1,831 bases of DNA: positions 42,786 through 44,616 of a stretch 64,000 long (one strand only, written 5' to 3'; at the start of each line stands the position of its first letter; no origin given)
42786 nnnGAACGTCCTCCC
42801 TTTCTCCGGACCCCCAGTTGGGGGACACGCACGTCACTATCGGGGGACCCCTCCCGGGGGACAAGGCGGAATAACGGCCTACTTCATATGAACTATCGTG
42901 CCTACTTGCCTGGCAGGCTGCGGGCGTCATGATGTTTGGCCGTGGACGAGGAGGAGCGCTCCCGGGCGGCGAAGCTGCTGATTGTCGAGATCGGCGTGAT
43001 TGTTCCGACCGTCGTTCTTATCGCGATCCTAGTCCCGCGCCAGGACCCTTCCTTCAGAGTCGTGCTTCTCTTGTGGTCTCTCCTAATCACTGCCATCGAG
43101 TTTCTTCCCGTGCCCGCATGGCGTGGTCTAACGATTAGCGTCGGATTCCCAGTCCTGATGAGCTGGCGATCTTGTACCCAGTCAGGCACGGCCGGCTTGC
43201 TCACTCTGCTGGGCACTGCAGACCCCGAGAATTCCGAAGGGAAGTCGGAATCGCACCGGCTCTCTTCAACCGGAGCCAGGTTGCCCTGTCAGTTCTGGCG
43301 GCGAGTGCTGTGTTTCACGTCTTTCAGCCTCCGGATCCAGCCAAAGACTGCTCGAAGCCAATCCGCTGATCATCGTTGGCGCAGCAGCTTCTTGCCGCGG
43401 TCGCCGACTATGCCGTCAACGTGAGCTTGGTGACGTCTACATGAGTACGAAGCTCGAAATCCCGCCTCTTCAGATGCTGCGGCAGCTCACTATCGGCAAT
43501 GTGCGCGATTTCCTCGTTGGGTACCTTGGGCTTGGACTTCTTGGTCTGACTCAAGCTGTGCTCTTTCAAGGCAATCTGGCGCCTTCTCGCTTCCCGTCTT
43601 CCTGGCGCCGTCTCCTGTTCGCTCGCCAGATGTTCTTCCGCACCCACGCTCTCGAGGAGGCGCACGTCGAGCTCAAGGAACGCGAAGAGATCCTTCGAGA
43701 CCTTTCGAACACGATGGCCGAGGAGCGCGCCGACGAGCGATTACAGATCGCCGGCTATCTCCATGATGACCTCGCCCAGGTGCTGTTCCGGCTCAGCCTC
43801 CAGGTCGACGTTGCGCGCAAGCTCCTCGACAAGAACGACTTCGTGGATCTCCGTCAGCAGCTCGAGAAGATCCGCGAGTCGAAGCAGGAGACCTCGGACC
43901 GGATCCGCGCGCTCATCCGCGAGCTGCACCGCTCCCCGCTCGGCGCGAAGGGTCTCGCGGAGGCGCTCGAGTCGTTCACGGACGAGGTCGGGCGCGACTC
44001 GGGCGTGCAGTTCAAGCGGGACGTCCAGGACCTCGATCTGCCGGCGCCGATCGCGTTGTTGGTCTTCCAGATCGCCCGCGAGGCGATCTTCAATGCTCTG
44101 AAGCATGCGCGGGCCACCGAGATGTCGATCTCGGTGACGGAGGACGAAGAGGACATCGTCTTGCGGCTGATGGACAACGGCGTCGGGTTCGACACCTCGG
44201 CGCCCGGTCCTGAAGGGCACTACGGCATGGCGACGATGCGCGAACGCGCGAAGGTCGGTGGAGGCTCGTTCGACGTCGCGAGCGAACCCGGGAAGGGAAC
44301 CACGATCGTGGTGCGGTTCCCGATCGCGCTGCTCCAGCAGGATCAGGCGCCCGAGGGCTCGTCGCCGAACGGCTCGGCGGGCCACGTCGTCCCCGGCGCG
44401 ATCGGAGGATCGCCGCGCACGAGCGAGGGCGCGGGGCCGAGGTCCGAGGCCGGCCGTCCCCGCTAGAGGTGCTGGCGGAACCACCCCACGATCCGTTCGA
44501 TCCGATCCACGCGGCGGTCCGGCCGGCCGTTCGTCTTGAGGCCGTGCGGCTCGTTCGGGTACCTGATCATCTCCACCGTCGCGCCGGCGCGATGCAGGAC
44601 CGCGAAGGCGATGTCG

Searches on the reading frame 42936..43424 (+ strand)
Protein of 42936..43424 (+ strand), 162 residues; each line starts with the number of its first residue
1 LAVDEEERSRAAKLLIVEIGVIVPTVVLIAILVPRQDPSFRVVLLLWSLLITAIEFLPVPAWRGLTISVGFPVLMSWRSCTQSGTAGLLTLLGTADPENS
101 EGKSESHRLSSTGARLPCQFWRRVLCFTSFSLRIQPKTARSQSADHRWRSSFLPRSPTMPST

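Call 5: search_protein_families(library=ncbifam, proteins=[window:42936-43424:+], max_evalue=1)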
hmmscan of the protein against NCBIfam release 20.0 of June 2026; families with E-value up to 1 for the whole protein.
window:42936-43424:+ (162 aa): 0 families

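Call 6: search_protein_families(library=pfam, proteins=[window:42936-43424:+], max_evalue=1)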
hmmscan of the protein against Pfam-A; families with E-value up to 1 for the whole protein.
window:42936-43424:+ (162 aa): 1 family
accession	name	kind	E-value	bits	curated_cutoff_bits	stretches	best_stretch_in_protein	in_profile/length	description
PF06170.17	DUF983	-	0.17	12.7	22.6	1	16-69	32-83/85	Protein of unknown function (DUF983)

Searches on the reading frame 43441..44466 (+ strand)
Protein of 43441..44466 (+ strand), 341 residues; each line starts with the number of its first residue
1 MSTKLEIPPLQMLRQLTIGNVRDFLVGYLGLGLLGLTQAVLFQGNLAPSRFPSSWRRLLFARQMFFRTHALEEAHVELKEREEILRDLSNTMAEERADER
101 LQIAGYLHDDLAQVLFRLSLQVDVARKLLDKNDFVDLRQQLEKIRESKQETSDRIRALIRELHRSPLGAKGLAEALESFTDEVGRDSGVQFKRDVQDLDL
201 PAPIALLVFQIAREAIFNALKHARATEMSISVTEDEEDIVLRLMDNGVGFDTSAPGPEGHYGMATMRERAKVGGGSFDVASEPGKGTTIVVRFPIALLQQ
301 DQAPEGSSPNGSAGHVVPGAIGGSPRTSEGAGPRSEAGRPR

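Call 5: search_protein_families(library=ncbifam, proteins=[window:43441-44466:+], max_evalue=1)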
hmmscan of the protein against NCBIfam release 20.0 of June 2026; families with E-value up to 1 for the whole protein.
window:43441-44466:+ (341 aa): 30 families (the best 25 are shown)
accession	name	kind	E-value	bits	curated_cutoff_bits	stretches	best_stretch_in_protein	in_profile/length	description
NF008184.0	PRK10935.1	equivalog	5.1e-33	114.5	553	1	98-295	362-559/565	nitrate/nitrite two-component system sensor histidine kinase NarQ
NF052531.1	Strep_LiaS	equivalog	4.7e-29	101.7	450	1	97-295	130-327/328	envelope stress sensor histidine kinase LiaS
NF007896.0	PRK10600.1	equivalog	7.5e-28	97.5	578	1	98-294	389-584/598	nitrate/nitrite two-component system sensor histidine kinase NarX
NF052443.1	SensHisKinMctS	equivalog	4e-24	84.8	700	1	82-301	233-454/457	two-component system sensor histidine kinase MctS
NF008649.0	PRK11644.1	equivalog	7.7e-22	77.7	408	1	78-295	282-496/499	signal transduction histidine-protein kinase/phosphatase UhpB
NF047786.1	his_kin_MadS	equivalog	1.4e-17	64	500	1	71-294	204-434/434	MadS family sensor histidine kinase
NF047322.1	HK_morpho_MacS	equivalog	9.1e-08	31.7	300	1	88-294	173-367/367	MacS family sensor histidine kinase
NF040691.1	MtrAB_MtrB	equivalog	3e-06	26.5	450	1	208-252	388-432/507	MtrAB system histidine kinase MtrB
NF010411.0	PRK13837.1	equivalog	0.0003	18.9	647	1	261-300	641-680/828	two-component system VirA-like sensor kinase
NF008302.0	PRK11091.1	equivalog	0.00044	18.6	838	1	161-252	350-444/779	aerobic respiration two-component sensor histidine kinase ArcB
NF041210.1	his_kin_PieS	equivalog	0.00049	19.2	850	1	69-253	234-410/474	two component system sensor histidine kinase PieS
NF010076.0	PRK13557.1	subfamily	0.0018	16.8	631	1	226-302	323-401/540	histidine kinase famiy protein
NF046044.1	PnpS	equivalog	0.002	17.2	400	0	210-252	288-331/390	two-component system histidine kinase PnpS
NF052574.1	HisKinEspCMyxo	equivalog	0.0034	15.6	1200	1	258-304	599-646/785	serine histidine kinase EspC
NF047874.1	MASE3_PAS_HK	subfamily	0.0052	15.6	560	1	273-304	603-634/655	MASE3 domain-containing sensor histidine kinase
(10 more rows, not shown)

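Call 6: search_protein_families(library=pfam, proteins=[window:43441-44466:+], max_evalue=1)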
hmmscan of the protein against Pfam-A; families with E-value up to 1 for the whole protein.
window:43441-44466:+ (341 aa): 6 families
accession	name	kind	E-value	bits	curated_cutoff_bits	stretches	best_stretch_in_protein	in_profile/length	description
PF02518.31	HATPase_c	-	1.4e-12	48.4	26.4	1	207-295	5-109/111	Histidine kinase-, DNA gyrase B-, and HSP90-like ATPase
PF07730.19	HisKA_3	-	2.4e-10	41.2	24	1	99-165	1-66/68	Histidine kinase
PF13581.12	HATPase_c_2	-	0.00013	22.4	27.4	1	211-259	35-98/127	Histidine kinase-like ATPase domain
PF04313.20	HSDR_N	-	0.033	14.5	25.1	1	92-194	7-92/198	Type I restriction enzyme R protein N terminus (HSDR_N)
PF01966.28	HD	-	0.035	14.8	22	1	84-174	11-93/116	HD domain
PF19111.5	DUF5798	-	0.053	14.2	27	1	124-164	16-54/89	Family of unknown function (DUF5798)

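Call 12: find_homologous_proteins(query=window:43441-44466:+, max_evalue=1e-20)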
Query window:43441-44466:+ (341 aa): 2152 proteins with E <= 1e-20 among 8000 candidates; the best 120 are listed.
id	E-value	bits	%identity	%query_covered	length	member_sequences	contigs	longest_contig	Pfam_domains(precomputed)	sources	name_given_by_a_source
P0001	1.6e-199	680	94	100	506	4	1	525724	PF07730.20,PF02518.32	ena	-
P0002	4.2e-198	675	93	100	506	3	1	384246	PF07730.20,PF02518.32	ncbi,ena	-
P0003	2.0e-191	653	93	97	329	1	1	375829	PF07730.20,PF02518.32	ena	-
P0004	1.0e-174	598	89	94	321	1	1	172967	PF07730.20,PF02518.32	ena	-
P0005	2.3e-172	590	99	82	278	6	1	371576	PF07730.20,PF02518.32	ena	-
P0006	3.0e-157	541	79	97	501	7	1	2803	PF07730.20,PF02518.32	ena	-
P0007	6.0e-147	507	74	97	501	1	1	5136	PF07730.20,PF02518.32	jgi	jgi:signal transduction histidine kinase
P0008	6.0e-147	507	74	97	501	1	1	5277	PF07730.20,PF02518.32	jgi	jgi:signal transduction histidine kinase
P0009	3.4e-146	504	76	92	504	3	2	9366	PF20972.3,PF07730.20,PF02518.32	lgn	-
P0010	3.8e-146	504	73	97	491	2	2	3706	PF07730.20,PF02518.32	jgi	jgi:signal transduction histidine kinase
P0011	4.3e-146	504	73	97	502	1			PF07730.20,PF02518.32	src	-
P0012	1.2e-145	503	73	97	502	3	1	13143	PF07730.20,PF02518.32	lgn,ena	-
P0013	6.1e-145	500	73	97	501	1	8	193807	PF07730.20,PF02518.32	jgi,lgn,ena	jgi:two-component system sensor histidine kinase DegS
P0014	7.4e-145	500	72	97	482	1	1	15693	PF07730.20,PF02518.32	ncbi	-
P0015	8.9e-145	500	73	97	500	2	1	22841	PF07730.20,PF02518.32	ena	-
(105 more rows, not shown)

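Call 13: find_encoding_contigs(protein=P0001, flank=6000, max_places=3)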
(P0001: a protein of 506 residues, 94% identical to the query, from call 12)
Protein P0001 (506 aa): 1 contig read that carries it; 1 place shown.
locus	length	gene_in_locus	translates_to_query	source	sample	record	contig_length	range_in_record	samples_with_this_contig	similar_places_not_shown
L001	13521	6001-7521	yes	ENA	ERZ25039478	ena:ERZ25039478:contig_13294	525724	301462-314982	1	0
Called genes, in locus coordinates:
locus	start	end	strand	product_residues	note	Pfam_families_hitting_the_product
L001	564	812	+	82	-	-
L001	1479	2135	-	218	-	-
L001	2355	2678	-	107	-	-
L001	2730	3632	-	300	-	PF01904:DUF72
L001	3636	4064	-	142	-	PF09656:PGPGW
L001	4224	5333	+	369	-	PF07730:HisKA_3 (weak)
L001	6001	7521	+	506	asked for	PF07730:HisKA_3, PF02518:HATPase_c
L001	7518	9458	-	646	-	PF26549:Tricorn_N, PF07676:PD40, PF26549:Tricorn_N, PF00561:Abhydrolase_1 (weak), PF00326:Peptidase_S9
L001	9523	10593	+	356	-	PF01979:Amidohydro_1, PF07969:Amidohydro_3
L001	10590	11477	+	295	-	PF09995:MPAB_Lcp_cat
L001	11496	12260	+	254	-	PF13344:Hydrolase_6, PF00702:Hydrolase (weak), PF13242:Hydrolase_like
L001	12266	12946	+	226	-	PF01209:Ubie_methyltran, PF13489:Methyltransf_23, PF13847:Methyltransf_31 (weak), PF08241:Methyltransf_11, PF08242:Methyltransf_12, PF13649:Methyltransf_25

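Call 14: find_encoding_contigs(protein=P0002, flank=6000, max_places=3)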
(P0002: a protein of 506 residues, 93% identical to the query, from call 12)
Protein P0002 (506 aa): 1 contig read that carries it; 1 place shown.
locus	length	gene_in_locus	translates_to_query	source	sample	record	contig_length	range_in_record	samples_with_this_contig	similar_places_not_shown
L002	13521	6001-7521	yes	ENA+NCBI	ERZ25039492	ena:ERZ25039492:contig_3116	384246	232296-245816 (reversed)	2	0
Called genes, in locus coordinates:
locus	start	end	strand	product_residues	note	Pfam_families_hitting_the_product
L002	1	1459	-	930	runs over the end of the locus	PF00580:UvrD-helicase, PF13245:AAA_19 (weak), PF21445:ADDB_N (weak), PF13361:UvrD_C, PF12705:PDDEXK_1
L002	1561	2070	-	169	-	-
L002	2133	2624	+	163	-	-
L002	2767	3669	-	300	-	PF01904:DUF72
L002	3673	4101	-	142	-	PF09656:PGPGW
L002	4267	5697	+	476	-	PF07730:HisKA_3 (weak), PF02518:HATPase_c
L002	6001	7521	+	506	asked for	PF07730:HisKA_3, PF02518:HATPase_c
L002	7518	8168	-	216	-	PF00326:Peptidase_S9, PF00561:Abhydrolase_1 (weak)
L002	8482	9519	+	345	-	-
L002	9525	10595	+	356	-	PF01979:Amidohydro_1, PF07969:Amidohydro_3 (weak)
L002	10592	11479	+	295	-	PF09995:MPAB_Lcp_cat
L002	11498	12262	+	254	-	PF00702:Hydrolase, PF13344:Hydrolase_6, PF13242:Hydrolase_like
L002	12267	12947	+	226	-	PF01209:Ubie_methyltran, PF13489:Methyltransf_23, PF13847:Methyltransf_31 (weak), PF08241:Methyltransf_11, PF08242:Methyltransf_12, PF13649:Methyltransf_25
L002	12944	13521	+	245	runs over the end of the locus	-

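Call 15: find_encoding_contigs(protein=P0005, flank=6000, max_places=3)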
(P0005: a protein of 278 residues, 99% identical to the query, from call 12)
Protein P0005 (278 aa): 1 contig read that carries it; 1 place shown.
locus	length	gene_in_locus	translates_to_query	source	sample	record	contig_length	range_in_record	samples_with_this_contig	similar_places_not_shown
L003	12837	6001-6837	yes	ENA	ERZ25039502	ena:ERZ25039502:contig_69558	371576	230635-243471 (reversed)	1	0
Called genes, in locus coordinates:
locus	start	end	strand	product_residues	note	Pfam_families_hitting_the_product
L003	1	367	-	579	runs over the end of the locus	-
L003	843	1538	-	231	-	-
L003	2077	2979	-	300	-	PF01904:DUF72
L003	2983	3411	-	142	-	PF09656:PGPGW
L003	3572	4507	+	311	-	-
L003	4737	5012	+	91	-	PF02518:HATPase_c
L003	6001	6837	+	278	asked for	PF07730:HisKA_3, PF02518:HATPase_c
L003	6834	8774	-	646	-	PF07676:PD40, PF26549:Tricorn_N, PF00561:Abhydrolase_1, PF00326:Peptidase_S9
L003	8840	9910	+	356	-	PF01979:Amidohydro_1, PF07969:Amidohydro_3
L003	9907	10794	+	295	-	PF09995:MPAB_Lcp_cat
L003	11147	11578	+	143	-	PF00702:Hydrolase, PF13242:Hydrolase_like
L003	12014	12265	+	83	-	-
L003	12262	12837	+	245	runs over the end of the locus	-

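Call 17: find_related_loci(query=P0002, collection=genome_contigs, flank=5000)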
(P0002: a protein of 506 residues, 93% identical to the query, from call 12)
Query P0002 (506 aa) in genome_contigs; peptide patterns used: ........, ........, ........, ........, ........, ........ (x = any residue, [..] = any of these).
276 stretches matched a pattern; 157 encode a relative of the query (tblastn E <= 1e-3); the best 80 are kept; 80 distinct loci.
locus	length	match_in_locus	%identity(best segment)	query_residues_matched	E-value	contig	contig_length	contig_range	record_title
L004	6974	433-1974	69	6-506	0e+0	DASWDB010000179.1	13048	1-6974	MAG TPA_asm: Actinomycetota bacterium isolate SMAG_U2724 k141_381961, whole genome shotgun sequence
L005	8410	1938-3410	69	6-496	0e+0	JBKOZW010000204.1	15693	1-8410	MAG: Actinomycetota bacterium isolate GB_HAYS_MAG_00024 GB_HAYS_000000608286, whole genome shotgun sequence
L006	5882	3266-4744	68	4-496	0e+0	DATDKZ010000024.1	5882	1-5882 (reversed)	MAG TPA_asm: Actinomycetota bacterium isolate SMAG_U371 k141_429224, whole genome shotgun sequence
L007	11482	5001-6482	68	4-496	0e+0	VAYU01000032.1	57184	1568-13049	MAG: Actinobacteria bacterium isolate AC_66 14_1009_16_30cm_scaffold_658, whole genome shotgun sequence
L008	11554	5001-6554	64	4-506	0e+0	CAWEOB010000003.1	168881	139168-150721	MAG: uncultured Actinomycetes bacterium isolate MFD02242.bin.2.294 genome assembly, contig: contig_32247, whole genome s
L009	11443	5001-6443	64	3-484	0e+0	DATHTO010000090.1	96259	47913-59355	MAG TPA_asm: Actinomycetota bacterium isolate SMAG_U16079 k141_1513315, whole genome shotgun sequence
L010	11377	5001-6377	67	43-498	0e+0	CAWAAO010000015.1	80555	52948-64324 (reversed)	MAG: uncultured Actinomycetes bacterium isolate MFD00392.bin.2.319 genome assembly, contig: contig_84393, whole genome s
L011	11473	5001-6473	67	8-505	0e+0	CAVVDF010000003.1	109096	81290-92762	MAG: uncultured Actinomycetes bacterium isolate MFD02199.bin.2.138 genome assembly, contig: contig_106102, whole genome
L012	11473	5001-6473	61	7-506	0e+0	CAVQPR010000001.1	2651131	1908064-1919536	MAG: uncultured Actinomycetes bacterium isolate MFD09964.bin.2.63 genome assembly, contig: contig_13548, whole genome sh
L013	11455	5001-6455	64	11-493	0e+0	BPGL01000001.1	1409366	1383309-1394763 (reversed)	MAG: Actinomycetota bacterium KatS3mg013 DNA, contig_13714, whole genome shotgun sequence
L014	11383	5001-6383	67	41-505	0e+0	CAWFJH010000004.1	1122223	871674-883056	MAG: uncultured Actinomycetes bacterium isolate MFD02242.bin.2.325 genome assembly, contig: contig_5329, whole genome sh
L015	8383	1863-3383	62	7-506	0e+0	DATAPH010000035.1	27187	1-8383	MAG TPA_asm: Actinomycetota bacterium isolate SMAG_U5436 k141_5821815, whole genome shotgun sequence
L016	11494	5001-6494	60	4-504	0e+0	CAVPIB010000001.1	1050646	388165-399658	MAG: uncultured Actinomycetes bacterium isolate MFD09964.bin.1.67 genome assembly, contig: contig_2264, whole genome sho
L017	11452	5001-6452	62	11-494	0e+0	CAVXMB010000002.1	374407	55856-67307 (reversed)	MAG: uncultured Actinomycetota bacterium isolate MFD09206.bin.2.162 genome assembly, contig: contig_13323, whole genome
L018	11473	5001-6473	60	8-506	0e+0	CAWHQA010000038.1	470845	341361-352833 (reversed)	MAG: uncultured Actinomycetes bacterium isolate MFD08497.bin.2.117 genome assembly, contig: contig_94854, whole genome s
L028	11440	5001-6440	61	17-496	0e+0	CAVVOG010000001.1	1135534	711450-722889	MAG: uncultured Actinomycetes bacterium isolate MFD09779.bin.1.329 genome assembly, contig: contig_1082, whole genome sh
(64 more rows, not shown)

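Call 40: search_protein_families(library=pfam, proteins=[L028:752-4594:+, L009:6352-7014:-, P0002, L002:4267-5697:+], max_evalue=0.01)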
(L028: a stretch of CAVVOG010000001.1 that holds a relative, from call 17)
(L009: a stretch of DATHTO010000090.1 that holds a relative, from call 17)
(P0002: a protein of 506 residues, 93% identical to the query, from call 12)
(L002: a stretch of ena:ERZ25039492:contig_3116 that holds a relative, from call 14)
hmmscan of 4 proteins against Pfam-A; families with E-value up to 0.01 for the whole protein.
L028:752-4594:+ (1280 aa): 6 families
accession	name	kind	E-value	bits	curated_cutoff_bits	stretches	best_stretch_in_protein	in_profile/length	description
PF03704.23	BTAD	-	2.2e-30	106.4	22.1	1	121-266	1-146/146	Bacterial transcriptional activator domain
PF13191.12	AAA_16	-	2e-16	61.4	32.6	1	460-637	1-167/167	AAA ATPase domain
PF13424.12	TPR_12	-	2e-07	31.5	30.1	0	1158-1227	4-76/77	Tetratricopeptide repeat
PF07719.23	TPR_2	-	2.3e-05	24.6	27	0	920-946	2-28/34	Tetratricopeptide repeat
PF00486.34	Trans_reg_C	-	2.4e-05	24.7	26.2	1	51-114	13-77/77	Transcriptional regulatory protein, C terminal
PF00515.34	TPR_1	-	0.00026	21.1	27.8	0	925-938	7-20/34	Tetratricopeptide repeat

L009:6352-7014:- (220 aa): 1 family
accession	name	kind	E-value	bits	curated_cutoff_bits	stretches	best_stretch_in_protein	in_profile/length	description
PF17248.7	DUF5317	-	9.1e-25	87.9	25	1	35-170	9-151/151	Family of unknown function (DUF5317)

P0002 (506 aa): 4 families
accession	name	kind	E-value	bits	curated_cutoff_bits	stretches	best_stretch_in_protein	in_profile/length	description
PF02518.31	HATPase_c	-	3.4e-12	47.2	26.4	1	373-460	6-109/111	Histidine kinase-, DNA gyrase B-, and HSP90-like ATPase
PF07730.19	HisKA_3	-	9.6e-11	42.5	24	1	264-330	1-66/68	Histidine kinase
PF13581.12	HATPase_c_2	-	6.1e-05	23.5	27.4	1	376-433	35-107/127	Histidine kinase-like ATPase domain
PF20972.2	MASE9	-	0.0047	17.3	24.3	0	105-224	87-194/203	MASE9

L002:4267-5697:+ (476 aa): 4 families
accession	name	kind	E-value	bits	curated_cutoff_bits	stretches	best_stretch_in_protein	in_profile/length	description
PF02518.31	HATPase_c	-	4.3e-11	43.7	26.4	1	377-464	6-109/111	Histidine kinase-, DNA gyrase B-, and HSP90-like ATPase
PF07730.19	HisKA_3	-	3.3e-06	28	24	1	268-334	1-66/68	Histidine kinase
PF13581.12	HATPase_c_2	-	0.0018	18.7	27.4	1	382-422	37-82/127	Histidine kinase-like ATPase domain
PF20972.2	MASE9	-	0.0026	18.1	24.3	1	81-147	52-119/203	MASE9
